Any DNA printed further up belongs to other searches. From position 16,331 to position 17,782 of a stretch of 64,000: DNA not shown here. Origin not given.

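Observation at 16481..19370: Tightly packed operon of uncharacterised proteins convergent on dsrABD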

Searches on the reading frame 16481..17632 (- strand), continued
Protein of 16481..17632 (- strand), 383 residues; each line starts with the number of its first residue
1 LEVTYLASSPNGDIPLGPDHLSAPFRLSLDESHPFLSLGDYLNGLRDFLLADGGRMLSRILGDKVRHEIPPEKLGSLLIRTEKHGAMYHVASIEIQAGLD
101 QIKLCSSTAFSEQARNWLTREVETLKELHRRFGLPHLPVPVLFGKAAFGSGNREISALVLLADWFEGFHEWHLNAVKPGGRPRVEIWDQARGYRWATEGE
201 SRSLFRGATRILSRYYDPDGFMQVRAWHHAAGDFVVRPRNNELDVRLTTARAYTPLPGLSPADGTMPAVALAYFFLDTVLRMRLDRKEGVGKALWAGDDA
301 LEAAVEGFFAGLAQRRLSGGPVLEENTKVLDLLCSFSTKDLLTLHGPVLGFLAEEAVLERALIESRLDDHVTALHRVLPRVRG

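Call 51: find_encoding_contigs(protein=P0116, flank=10000, max_places=2)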
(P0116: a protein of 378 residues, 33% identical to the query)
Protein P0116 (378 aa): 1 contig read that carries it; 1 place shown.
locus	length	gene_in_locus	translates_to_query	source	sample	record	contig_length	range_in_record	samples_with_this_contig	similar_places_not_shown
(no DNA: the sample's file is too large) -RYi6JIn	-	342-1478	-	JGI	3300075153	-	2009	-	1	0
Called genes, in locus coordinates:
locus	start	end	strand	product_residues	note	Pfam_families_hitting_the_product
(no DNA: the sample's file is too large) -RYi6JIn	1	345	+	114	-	?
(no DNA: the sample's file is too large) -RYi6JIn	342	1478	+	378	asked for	-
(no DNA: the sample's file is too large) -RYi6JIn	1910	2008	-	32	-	?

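Call 52: search_protein_families(library=pfam, alignment_id=A1, max_evalue=10)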
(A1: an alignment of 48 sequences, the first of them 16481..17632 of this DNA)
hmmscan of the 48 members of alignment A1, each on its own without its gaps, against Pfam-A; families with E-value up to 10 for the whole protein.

A. member 1, window:16481-17632:- (383 aa): 0 families

B. families by the number of members that match (of 48 scanned): 20 families
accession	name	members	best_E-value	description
PF08477.19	Roc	6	0.0079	Ras of Complex, Roc, domain of DAPkinase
PF16186.11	Arm_3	3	0.036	Atypical Arm repeat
PF14394.12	DUF4423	2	0.0054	Domain of unknown function (DUF4423)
PF00459.30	Inositol_P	2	0.038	Inositol monophosphatase family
PF16238.11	DUF4897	2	0.056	Domain of unknown function (DUF4897)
PF02152.23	FolB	1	0.0082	Dihydroneopterin aldolase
PF25213.1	HVO_A0261_N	1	0.025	HVO_A0261 N-terminal domain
PF00615.24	RGS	1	0.031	Regulator of G protein signaling domain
PF03161.18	LAGLIDADG_2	1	0.037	LAGLIDADG DNA endonuclease family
PF02576.22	RimP_N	1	0.082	RimP N-terminal domain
PF08283.16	Gemini_AL1_M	1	0.084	Geminivirus rep protein central domain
PF25715.1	Mycobacteriophage_Gp67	1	0.13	Mycobacteriophage L5 Gene 67 protein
PF22088.1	HIT-like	1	0.15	HIT-related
PF22470.1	Histone_HNS_N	1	0.15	H-NS histone-like proteins, N-terminal domain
PF17758.7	Prot_ATP_ID_OB_N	1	0.18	Proteasomal ATPase OB N-terminal domain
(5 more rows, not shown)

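Call 54: search_protein_families(library=padloc, proteins=[window:16481-17632:-], max_evalue=0.01)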
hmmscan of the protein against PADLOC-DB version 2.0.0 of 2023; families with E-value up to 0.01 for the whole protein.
window:16481-17632:- (383 aa): 0 families

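Call 72: find_encoding_contigs(protein=P0314, flank=10000, max_places=1)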
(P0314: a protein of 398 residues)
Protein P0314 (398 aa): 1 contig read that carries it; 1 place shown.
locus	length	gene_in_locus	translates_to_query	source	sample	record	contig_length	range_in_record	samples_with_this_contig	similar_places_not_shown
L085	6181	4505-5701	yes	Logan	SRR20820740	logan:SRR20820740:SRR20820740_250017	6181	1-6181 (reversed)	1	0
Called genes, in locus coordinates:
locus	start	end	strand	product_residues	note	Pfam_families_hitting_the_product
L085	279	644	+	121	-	PF12973:Cupin_7 (weak), PF07883:Cupin_2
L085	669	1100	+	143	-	-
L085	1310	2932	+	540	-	PF06271:RDD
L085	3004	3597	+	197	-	PF00440:TetR_N, PF16925:TetR_C_13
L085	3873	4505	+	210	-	PF13181:TPR_8 (faint), PF14559:TPR_19 (faint), PF21033:RMD1-3 (faint), PF25062:ARM_TT21_N (weak), PF07719:TPR_2 (weak), PF13424:TPR_12 (weak), PF13414:TPR_11 (weak), PF00515:TPR_1 (weak), +7 more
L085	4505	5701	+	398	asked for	-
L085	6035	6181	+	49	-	?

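Call 73: find_encoding_contigs(protein=P0372, flank=10000, max_places=1)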
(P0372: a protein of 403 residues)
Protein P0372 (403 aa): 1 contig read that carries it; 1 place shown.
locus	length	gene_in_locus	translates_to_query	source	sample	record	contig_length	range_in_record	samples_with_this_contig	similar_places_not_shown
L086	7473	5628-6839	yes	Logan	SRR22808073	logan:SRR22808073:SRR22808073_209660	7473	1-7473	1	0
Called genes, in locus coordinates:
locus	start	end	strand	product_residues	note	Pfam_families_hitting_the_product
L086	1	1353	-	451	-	?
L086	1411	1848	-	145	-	PF03479:PCC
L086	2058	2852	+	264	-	PF03692:CxxCxxCC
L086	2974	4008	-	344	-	PF00701:DHDPS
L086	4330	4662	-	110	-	PF22271:DUF6955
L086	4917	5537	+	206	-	-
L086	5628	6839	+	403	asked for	-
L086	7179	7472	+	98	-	?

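Call 74: find_encoding_contigs(protein=P0339, flank=10000, max_places=1)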
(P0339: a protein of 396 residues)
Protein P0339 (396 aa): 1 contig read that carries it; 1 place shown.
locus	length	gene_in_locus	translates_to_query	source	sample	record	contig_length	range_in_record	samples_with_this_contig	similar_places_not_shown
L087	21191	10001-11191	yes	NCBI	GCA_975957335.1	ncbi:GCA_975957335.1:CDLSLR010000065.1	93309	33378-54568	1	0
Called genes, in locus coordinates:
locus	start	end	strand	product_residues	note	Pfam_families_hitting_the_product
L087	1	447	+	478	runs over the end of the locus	PF02457:DAC, PF07949:YbbR (faint)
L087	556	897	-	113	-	-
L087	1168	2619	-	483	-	PF13517:FG-GAP_3 (faint)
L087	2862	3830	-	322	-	PF01734:Patatin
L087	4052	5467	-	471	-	PF01704:UDPGP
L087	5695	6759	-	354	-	PF01063:Aminotran_4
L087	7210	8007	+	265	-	PF03692:CxxCxxCC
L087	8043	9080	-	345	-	PF00701:DHDPS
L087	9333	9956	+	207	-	-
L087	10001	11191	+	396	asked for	-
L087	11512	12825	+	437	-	PF03460:NIR_SIR_ferr (faint), PF01077:NIR_SIR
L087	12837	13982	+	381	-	PF03460:NIR_SIR_ferr, PF01077:NIR_SIR, PF00037:Fer4 (faint), PF12838:Fer4_7 (weak)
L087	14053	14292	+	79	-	PF08679:DsrD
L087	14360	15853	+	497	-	PF01656:CbiA, PF13500:AAA_26, PF07685:GATase_3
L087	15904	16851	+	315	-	PF06325:PrmA, PF13649:Methyltransf_25 (weak)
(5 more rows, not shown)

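Call 87: list_cluster_members(proteins=[P0339, P0354, P0372, P0314, P0319, P0331, P0337, P0349, P0356, P0367])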
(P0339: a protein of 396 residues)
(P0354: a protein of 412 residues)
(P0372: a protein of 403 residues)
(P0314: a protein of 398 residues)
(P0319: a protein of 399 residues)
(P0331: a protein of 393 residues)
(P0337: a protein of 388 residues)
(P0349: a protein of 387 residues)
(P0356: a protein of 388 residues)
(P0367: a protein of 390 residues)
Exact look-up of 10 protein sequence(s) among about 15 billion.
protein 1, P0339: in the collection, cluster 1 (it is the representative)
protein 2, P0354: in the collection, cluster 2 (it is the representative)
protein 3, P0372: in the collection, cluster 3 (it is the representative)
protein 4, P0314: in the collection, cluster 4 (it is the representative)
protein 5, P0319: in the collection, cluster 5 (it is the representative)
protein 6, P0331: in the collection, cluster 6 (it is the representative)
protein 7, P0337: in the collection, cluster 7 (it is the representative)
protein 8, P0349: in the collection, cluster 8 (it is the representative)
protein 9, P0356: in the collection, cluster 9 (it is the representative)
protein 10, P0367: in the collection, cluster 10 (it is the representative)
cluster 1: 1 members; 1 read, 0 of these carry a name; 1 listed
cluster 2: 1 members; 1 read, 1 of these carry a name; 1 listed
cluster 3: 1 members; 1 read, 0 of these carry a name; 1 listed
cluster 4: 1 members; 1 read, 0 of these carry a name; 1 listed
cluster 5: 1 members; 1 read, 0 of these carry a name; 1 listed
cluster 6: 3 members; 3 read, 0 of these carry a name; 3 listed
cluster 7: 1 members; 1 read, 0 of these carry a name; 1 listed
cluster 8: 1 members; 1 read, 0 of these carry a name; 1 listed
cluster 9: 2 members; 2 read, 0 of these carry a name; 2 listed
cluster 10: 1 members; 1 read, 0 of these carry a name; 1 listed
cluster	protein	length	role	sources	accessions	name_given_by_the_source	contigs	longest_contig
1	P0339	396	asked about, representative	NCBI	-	-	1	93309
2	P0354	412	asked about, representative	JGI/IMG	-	hypothetical protein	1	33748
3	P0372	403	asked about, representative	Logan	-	-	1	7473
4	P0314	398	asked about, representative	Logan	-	-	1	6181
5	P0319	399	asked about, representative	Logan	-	-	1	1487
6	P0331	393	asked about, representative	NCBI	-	-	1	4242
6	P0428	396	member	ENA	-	-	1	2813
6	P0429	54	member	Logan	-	-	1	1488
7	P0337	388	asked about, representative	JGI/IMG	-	-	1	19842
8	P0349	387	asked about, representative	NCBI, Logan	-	-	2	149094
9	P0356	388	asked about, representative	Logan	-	-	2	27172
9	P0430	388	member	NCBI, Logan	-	-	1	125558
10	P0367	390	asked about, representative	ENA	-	-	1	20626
